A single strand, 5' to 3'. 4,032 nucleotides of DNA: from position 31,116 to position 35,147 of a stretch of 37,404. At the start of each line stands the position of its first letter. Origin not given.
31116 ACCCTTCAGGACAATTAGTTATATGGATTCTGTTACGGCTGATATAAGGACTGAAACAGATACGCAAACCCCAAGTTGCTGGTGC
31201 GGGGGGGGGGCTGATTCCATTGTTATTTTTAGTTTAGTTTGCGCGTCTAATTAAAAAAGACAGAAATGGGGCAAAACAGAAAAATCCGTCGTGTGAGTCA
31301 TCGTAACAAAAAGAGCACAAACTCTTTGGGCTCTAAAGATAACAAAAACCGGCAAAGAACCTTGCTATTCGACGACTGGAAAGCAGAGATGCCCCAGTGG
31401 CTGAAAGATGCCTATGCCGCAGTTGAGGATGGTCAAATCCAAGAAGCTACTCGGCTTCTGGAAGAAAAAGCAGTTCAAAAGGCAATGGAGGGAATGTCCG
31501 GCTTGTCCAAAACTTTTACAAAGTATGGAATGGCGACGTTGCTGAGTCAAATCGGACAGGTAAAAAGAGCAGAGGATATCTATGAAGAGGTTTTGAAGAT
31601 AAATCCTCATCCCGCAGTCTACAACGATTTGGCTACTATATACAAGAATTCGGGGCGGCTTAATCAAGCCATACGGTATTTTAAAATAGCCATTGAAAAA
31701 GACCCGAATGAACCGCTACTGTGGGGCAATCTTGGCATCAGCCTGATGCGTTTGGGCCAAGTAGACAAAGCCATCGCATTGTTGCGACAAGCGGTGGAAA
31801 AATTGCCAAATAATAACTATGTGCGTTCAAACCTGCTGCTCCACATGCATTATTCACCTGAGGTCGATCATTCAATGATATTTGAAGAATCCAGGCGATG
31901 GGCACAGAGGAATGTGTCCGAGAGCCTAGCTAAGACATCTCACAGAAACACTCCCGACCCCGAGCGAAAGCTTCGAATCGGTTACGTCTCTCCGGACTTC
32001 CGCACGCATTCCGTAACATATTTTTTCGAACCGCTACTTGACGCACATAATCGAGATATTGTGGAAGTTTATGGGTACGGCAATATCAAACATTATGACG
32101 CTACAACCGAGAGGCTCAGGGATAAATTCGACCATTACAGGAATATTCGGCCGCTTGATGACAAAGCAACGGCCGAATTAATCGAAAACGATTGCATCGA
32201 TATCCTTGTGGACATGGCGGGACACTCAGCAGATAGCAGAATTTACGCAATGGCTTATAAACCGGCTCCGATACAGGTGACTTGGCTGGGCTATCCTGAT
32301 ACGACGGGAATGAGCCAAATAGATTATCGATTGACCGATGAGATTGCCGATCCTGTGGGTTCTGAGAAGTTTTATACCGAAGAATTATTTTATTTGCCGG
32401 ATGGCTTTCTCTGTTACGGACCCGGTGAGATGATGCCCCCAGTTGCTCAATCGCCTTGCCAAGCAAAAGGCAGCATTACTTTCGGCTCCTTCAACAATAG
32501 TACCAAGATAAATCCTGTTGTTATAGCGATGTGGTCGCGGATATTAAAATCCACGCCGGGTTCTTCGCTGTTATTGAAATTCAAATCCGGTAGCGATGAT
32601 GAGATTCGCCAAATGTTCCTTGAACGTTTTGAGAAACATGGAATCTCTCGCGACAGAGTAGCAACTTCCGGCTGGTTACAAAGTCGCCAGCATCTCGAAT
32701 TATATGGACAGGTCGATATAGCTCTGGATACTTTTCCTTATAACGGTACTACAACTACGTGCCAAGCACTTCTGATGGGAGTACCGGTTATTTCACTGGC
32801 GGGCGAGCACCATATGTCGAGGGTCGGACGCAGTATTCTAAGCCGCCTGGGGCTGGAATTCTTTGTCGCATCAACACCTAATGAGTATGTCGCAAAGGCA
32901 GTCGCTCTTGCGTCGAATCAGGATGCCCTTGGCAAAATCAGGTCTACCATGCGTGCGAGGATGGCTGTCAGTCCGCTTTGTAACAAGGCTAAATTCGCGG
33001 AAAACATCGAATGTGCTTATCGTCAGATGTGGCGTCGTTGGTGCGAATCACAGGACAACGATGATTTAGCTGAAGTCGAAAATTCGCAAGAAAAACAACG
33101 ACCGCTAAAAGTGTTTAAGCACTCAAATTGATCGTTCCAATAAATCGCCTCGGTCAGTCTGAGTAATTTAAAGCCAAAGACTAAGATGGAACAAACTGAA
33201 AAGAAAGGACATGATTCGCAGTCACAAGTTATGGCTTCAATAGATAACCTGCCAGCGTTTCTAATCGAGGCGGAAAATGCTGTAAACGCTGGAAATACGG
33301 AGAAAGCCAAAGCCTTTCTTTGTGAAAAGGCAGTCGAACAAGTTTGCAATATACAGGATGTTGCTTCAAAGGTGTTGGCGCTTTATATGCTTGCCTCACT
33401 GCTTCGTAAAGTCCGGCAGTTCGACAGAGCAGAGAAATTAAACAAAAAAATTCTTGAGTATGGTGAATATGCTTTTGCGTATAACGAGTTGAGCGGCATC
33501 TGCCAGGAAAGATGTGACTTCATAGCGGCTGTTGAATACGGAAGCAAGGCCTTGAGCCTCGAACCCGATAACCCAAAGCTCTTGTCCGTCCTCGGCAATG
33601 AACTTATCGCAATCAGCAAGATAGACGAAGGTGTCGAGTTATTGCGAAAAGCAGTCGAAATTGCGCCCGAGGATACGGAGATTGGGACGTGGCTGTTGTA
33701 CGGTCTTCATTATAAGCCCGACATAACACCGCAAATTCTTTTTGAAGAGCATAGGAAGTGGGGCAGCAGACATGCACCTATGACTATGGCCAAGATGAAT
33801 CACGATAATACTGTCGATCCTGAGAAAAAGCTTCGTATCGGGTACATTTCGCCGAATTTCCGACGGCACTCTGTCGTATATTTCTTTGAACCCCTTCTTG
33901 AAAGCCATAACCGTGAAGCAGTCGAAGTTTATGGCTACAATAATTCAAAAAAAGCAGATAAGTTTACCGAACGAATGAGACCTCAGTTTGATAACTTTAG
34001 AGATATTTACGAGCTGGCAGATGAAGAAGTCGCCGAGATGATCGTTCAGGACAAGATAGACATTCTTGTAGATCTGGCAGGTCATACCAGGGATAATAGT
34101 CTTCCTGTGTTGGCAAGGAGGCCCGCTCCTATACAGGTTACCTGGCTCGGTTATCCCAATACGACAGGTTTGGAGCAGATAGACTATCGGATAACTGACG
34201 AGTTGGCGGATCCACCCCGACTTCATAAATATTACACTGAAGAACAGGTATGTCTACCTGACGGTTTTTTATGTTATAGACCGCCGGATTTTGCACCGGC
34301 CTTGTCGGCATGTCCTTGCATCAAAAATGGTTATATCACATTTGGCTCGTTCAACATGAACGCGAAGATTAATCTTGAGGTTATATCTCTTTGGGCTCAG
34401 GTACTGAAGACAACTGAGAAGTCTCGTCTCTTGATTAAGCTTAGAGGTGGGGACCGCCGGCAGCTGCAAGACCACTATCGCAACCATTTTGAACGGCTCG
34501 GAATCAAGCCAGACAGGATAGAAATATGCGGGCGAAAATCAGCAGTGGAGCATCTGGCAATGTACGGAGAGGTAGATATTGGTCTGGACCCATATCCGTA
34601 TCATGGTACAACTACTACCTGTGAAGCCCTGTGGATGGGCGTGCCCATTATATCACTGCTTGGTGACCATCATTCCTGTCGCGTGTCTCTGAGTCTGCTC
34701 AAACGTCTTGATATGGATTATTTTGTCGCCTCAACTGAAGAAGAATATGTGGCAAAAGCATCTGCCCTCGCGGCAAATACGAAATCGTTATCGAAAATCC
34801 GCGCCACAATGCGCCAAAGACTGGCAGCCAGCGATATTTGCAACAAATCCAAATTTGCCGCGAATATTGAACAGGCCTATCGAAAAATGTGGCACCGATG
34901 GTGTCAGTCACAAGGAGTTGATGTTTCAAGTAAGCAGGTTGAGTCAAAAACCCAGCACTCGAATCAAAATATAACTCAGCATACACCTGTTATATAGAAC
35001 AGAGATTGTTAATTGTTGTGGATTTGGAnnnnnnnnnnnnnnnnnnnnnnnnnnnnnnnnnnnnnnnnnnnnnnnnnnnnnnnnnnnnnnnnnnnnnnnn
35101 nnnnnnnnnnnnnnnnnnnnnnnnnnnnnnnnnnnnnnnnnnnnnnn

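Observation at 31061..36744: Three tandem TPR + GT41-like glycosyltransferase paralogs next to fliC-fliS, under their own sigma54 promoter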

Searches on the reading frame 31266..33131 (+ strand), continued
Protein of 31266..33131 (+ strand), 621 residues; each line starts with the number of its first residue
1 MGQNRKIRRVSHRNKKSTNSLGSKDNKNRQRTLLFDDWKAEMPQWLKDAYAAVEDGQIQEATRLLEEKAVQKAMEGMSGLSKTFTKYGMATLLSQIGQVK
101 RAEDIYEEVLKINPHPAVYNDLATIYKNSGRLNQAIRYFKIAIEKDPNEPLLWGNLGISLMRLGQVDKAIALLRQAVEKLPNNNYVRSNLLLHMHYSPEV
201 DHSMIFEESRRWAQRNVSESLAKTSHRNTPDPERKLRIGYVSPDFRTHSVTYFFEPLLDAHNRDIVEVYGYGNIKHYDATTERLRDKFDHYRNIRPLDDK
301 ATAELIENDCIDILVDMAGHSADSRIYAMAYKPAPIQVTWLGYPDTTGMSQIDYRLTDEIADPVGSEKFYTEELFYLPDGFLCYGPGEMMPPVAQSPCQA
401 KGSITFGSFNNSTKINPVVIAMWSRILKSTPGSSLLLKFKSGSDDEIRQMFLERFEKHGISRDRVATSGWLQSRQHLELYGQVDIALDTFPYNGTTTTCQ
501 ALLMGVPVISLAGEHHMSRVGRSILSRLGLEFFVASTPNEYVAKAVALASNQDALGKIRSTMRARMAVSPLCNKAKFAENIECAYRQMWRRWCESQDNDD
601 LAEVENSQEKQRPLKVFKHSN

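Call 31: find_encoding_contigs(protein=P0031, flank=10000, max_places=1)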
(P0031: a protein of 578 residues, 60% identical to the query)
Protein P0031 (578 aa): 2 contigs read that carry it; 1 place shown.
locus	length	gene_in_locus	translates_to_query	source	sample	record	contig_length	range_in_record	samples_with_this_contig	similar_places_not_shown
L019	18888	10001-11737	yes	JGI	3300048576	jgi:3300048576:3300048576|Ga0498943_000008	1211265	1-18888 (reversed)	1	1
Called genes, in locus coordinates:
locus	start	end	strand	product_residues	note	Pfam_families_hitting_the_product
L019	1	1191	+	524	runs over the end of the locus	PF02120:Flg_hook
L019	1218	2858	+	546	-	PF00534:Glycos_transf_1, PF13692:Glyco_trans_1_4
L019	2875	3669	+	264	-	PF00535:Glycos_transf_2, PF10111:Glyco_tranf_2_2, PF13641:Glyco_tranf_2_3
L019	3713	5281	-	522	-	PF12895:ANAPC3 (weak), PF13414:TPR_11, PF14559:TPR_19 (weak), PF13424:TPR_12 (weak), PF13432:TPR_16 (weak), PF00515:TPR_1, PF07719:TPR_2 (weak), PF13424:TPR_12 (weak), +17 more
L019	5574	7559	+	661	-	PF00637:Clathrin (faint), PF07719:TPR_2 (faint), PF12895:ANAPC3 (faint), PF13432:TPR_16 (faint), PF13424:TPR_12 (weak), PF14559:TPR_19 (weak), PF14559:TPR_19 (weak), PF13844:Glyco_transf_41, +17 more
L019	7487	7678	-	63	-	-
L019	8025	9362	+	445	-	PF00669:Flagellin_N, PF00700:Flagellin_C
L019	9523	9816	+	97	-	PF02561:FliS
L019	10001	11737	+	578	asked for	PF13424:TPR_12 (faint), PF14559:TPR_19 (faint), PF07719:TPR_2 (faint), PF13174:TPR_6 (faint), PF13181:TPR_8 (faint), PF13374:TPR_10 (faint), PF13428:TPR_14 (faint), PF13844:Glyco_transf_41, +1 more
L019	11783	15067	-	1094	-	-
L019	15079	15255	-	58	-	-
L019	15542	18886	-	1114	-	?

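Call 32: find_encoding_contigs(protein=P0053, flank=10000, max_places=1)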
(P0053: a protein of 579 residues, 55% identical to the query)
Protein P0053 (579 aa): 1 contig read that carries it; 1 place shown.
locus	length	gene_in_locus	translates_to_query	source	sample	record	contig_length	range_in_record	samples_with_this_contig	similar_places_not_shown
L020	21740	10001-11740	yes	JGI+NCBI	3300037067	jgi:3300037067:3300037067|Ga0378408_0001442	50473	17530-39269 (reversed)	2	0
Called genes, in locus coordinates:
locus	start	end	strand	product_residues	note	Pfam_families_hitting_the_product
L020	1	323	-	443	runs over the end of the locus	PF00682:HMGL-like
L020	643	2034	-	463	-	-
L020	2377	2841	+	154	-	PF00885:DMRL_synthase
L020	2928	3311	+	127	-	PF01029:NusB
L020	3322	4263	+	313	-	PF00142:Fer4_NifH (weak), PF01656:CbiA, PF02374:ArsA_ATPase (weak), PF06564:CBP_BcsQ, PF09140:MipZ, PF10609:ParA, PF13614:AAA_31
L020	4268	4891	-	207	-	PF00198:2-oxoacid_dh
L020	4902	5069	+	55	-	-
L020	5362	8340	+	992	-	PF00515:TPR_1 (faint), PF07719:TPR_2 (faint), PF13181:TPR_8 (faint), PF13424:TPR_12 (faint), PF13428:TPR_14 (faint), PF13432:TPR_16 (faint), PF13844:Glyco_transf_41, PF05050:Methyltransf_21, +3 more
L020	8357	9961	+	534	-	PF13844:Glyco_transf_41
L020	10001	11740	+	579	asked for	PF00515:TPR_1 (faint), PF07719:TPR_2 (faint), PF13181:TPR_8 (faint), PF13414:TPR_11 (faint), PF13424:TPR_12 (faint), PF13428:TPR_14 (faint), PF14559:TPR_19 (faint), PF13844:Glyco_transf_41, +2 more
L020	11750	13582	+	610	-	PF07719:TPR_2 (faint), PF13181:TPR_8 (faint), PF13428:TPR_14 (faint), PF13431:TPR_17 (faint), PF13432:TPR_16 (faint), PF14559:TPR_19 (faint), PF00515:TPR_1 (faint), PF13844:Glyco_transf_41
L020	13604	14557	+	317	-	PF01370:Epimerase, PF02719:Polysacc_synt_2, PF04321:RmlD_sub_bind, PF01073:3Beta_HSD, PF07993:NAD_binding_4 (faint), PF16363:GDP_Man_Dehyd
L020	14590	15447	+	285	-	PF05050:Methyltransf_21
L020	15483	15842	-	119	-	PF02561:FliS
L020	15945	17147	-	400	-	PF00669:Flagellin_N, PF00700:Flagellin_C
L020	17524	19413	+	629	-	PF13414:TPR_11, PF13414:TPR_11, PF13424:TPR_12, PF13432:TPR_16, PF14559:TPR_19, PF13414:TPR_11, PF13424:TPR_12, PF13432:TPR_16, +28 more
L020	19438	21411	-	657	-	PF02120:Flg_hook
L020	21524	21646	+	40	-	-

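Call 38: search_protein_families(library=pfam, proteins=[L014:15380-16123:+], max_evalue=1)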
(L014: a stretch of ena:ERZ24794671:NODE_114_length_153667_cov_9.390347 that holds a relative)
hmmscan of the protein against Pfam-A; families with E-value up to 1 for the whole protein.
L014:15380-16123:+ (248 aa): 1 family
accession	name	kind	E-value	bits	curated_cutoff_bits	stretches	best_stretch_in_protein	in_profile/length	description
PF11051.14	Mannosyl_trans3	-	0.33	10.7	22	0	64-88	91-115/273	Mannosyltransferase putative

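Call 51: search_protein_families(library=ncbifam, proteins=[L020:13604-14557:+, L020:14590-15447:+, L018:8907-9836:+, L018:16017-16745:+, L014:16188-17855:+], max_evalue=0.00001)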
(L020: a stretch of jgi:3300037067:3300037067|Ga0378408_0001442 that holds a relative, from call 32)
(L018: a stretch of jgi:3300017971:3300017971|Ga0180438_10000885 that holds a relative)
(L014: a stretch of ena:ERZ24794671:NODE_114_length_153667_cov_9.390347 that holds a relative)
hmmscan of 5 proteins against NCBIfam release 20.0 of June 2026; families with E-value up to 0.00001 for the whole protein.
L020:13604-14557:+ (317 aa): 24 families
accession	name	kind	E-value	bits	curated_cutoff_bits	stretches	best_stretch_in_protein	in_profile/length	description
TIGR01181.1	dTDP_gluc_dehyt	equivalog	3e-48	164.6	365.1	1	9-307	1-312/321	dTDP-glucose 4,6-dehydratase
TIGR01179.1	galE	equivalog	6.4e-47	160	262.3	1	9-309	1-328/332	UDP-glucose 4-epimerase GalE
TIGR04180.1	EDH_00030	hypoth_equivalog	1.3e-36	126.2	475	1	10-293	1-296/297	NAD-dependent 4,6-dehydratase LegB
NF011728.1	PRK15181.1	equivalog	1.4e-33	116.4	760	1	3-310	11-341/348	Vi polysaccharide biosynthesis UDP-N-acetylglucosaminuronic acid C-4 epimerase TviC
NF007490.0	PRK10084.1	subfamily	9e-29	100.6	649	2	135-308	156-336/361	dTDP-glucose 4,6-dehydratase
NF007956.0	PRK10675.1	subfamily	4.2e-27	95.2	394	1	9-305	2-328/338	UDP-glucose 4-epimerase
NF007582.0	PRK10217.1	equivalog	9.8e-26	90.7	698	1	8-306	2-331/355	dTDP-glucose 4,6-dehydratase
TIGR02197.1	heptose_epim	equivalog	1.9e-24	86.4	274.6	1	10-304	1-311/316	ADP-glyceromanno-heptose 6-epimerase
TIGR02622.1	CDP_4_6_dhtase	equivalog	6.5e-20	71.5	278.45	1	6-310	3-334/352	CDP-glucose 4,6-dehydratase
TIGR01472.1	gmd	equivalog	3.3e-16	59.4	415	1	57-170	61-179/342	GDP-mannose 4,6-dehydratase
NF047922.1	GDPFucSynFcl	equivalog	1.3e-15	57.6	500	1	7-304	2-299/308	GDP-L-fucose synthase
TIGR03466.1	HpnA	hypoth_equivalog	2.5e-14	52.9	367.65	1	9-181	2-175/327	hopanoid-associated sugar epimerase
NF008360.0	PRK11150.1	equivalog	3.4e-13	49.5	452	1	117-250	111-247/310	ADP-glyceromanno-heptose 6-epimerase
NF043036.1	ErythonDh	equivalog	1.8e-11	43.8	325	1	9-156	2-159/321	D-erythronate dehydrogenase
NF042422.1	oxyalk_red_OleD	equivalog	3.2e-11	43.2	580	1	9-225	2-215/329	2-alkyl-3-oxoalkanoate reductase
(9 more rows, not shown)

L020:14590-15447:+ (285 aa): 1 family
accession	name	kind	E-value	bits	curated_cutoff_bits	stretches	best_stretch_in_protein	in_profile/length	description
TIGR01444.1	fkbM_fam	subfamily_domain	1.6e-11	44.8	37.7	1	17-153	2-132/143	FkbM family methyltransferase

L018:8907-9836:+ (309 aa): 0 families

L018:16017-16745:+ (242 aa): 0 families

L014:16188-17855:+ (555 aa): 20 families
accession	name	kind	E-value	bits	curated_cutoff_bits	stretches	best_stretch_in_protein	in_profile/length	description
TIGR03975.1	rSAM_ocin_1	subfamily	6.1e-48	163.7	281.85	1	3-466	1-463/606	RiPP maturation radical SAM C-methyltransferase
TIGR03471.1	HpnJ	equivalog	1.4e-34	119.9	577.6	1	155-506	86-434/472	hopanoid biosynthesis associated radical SAM protein HpnJ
TIGR04479.1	bcpD_PhpK_rSAM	subfamily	2.8e-34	118.4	600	1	194-441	173-417/504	PhpK family radical SAM P-methyltransferase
TIGR02026.1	BchE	equivalog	1.1e-33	116.9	481.35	1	129-435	56-367/497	magnesium-protoporphyrin IX monomethyl ester anaerobic oxidative cyclase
TIGR04072.2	rSAM_ladder_B12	equivalog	2.7e-31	108.7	360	1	147-489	77-401/443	lipid biosynthesis B12-binding/radical SAM protein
NF050148.1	rSAM_ApyD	equivalog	3.8e-31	108.2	750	1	130-431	68-364/645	RiPP biosynthesis radical SAM protein ApyD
NF038361.1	rSAM_Sden_1168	equivalog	5.6e-29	101.1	575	1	132-441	136-457/560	Sden_1168 family B12-binding radical SAM P-methyltransferase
TIGR04367.1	HpnR_B12_rSAM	equivalog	1.7e-25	89.6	650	1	127-431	51-350/490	hopanoid C-3 methylase HpnR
TIGR04014.1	B12_SAM_MJ_0865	equivalog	4.7e-25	88.2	360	1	192-432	89-335/434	methyl-coenzyme M reductase glutamine C-methyltransferase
TIGR04385.1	B12_rSAM_cofa1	equivalog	2.2e-24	86.5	450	1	155-443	88-373/438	B12 lower ligand biosynthesis radical SAM protein BzaD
TIGR04013.1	B12_SAM_MJ_1487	hypoth_equivalog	2.3e-22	79.4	251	2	129-318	35-203/382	TIGR04013 family B12-binding domain/radical SAM domain-containing protein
NF040542.1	rSAM_RCCLKC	equivalog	2.7e-17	63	450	1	96-456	7-376/423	arsinothricin biosynthesis radical SAM protein ArsL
TIGR04295.1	B12_rSAM_oligo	hypoth_equivalog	3.8e-16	58.8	400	1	193-390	124-318/422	TIGR04295 family B12-binding domain-containing radical SAM protein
NF033712.0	B12_rSAM_KedN5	subfamily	1.4e-15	56.6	700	1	130-319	56-248/624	KedN5 family methylcobalamin-dependent radical SAM C-methyltransferase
NF040546.1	rSAM_CUAEP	equivalog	9.1e-15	54.3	500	1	137-467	48-379/468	CUAEP/CCAEP-tail radical SAM (seleno)protein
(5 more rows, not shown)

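Call 74: find_encoding_contigs(protein=window:31266-33131:+, flank=10000, max_places=3)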
Protein window:31266-33131:+ (621 aa): 1 contig read that carries it; 1 place shown.
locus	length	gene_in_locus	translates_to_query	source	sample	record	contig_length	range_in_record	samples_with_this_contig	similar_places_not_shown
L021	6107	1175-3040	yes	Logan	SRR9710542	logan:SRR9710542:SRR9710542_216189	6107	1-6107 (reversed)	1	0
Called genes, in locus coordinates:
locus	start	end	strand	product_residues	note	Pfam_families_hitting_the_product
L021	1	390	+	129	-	?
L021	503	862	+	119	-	PF02561:FliS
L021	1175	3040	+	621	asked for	PF13174:TPR_6 (faint), PF13176:TPR_7 (faint), PF13374:TPR_10 (faint), PF13424:TPR_12 (faint), PF13432:TPR_16, PF14559:TPR_19, PF07719:TPR_2 (weak), PF13844:Glyco_transf_41, +8 more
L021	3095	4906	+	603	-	PF14559:TPR_19 (faint), PF07719:TPR_2 (faint), PF00515:TPR_1 (faint), PF13844:Glyco_transf_41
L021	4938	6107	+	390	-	?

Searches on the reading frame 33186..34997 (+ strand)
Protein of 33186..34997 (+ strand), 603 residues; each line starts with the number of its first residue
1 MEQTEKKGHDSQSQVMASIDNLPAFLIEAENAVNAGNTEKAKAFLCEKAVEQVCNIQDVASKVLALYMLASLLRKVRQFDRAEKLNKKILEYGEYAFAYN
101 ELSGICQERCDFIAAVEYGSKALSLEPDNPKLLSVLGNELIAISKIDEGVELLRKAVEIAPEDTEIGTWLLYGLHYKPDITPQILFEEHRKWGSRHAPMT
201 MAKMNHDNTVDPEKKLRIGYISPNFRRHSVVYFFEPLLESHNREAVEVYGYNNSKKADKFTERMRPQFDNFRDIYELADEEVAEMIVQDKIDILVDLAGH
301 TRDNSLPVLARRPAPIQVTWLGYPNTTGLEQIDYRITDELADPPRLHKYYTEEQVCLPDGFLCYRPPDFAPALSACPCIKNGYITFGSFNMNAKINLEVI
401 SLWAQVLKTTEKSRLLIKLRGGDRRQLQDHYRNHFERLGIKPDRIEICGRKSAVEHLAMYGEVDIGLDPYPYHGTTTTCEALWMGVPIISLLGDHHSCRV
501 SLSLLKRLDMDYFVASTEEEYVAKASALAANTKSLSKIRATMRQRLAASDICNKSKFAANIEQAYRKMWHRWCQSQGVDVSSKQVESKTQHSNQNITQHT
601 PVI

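Call 3: search_protein_families(library=pfam, proteins=[window:33186-34997:+], max_evalue=0.01)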
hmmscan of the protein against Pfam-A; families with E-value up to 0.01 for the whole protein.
window:33186-34997:+ (603 aa): 8 families
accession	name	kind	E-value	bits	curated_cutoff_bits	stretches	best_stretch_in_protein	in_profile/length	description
PF13844.12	Glyco_transf_41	-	1.1e-48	166.3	25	2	207-362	72-229/543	Glycosyl transferase family 41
PF07719.23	TPR_2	-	9.2e-08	32.1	27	0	96-129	1-34/34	Tetratricopeptide repeat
PF14559.12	TPR_19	-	2.9e-06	27.9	25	1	111-166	6-61/68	Tetratricopeptide repeat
PF00515.34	TPR_1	-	1.1e-05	25.4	27.8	0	131-163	2-34/34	Tetratricopeptide repeat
PF13181.12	TPR_8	-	0.00022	21.5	25.7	0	135-163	6-34/34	Tetratricopeptide repeat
PF13428.12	TPR_14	-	0.00028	21.7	23.5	0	133-166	4-37/44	Tetratricopeptide repeat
PF13431.12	TPR_17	-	0.00095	19.7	24.4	0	121-148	4-31/34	Tetratricopeptide repeat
PF13424.12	TPR_12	-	0.0041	17.7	30.1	0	65-124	5-73/77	Tetratricopeptide repeat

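Call 4: search_protein_families(library=ncbifam, proteins=[window:33186-34997:+], max_evalue=0.01)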
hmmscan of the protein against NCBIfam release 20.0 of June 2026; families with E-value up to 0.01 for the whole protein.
window:33186-34997:+ (603 aa): 4 families
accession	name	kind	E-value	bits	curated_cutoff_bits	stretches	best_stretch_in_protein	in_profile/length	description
TIGR02917.1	PEP_TPR_lipo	equivalog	5.6e-12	44.4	312.2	1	58-166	765-873/899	XrtA/PEP-CTERM system TPR-repeat protein PrsT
NF049992.1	NGTferase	equivalog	2.9e-10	39.4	1000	1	311-541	355-583/614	UDP-glucose:protein N-beta-glucosyltransferase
NF007302.0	PRK09782.1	equivalog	2e-08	32.7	1223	1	24-172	547-688/990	phage receptor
NF040959.1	MamA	equivalog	1.1e-07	31.5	200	2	114-166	89-141/204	magnetosome protein MamA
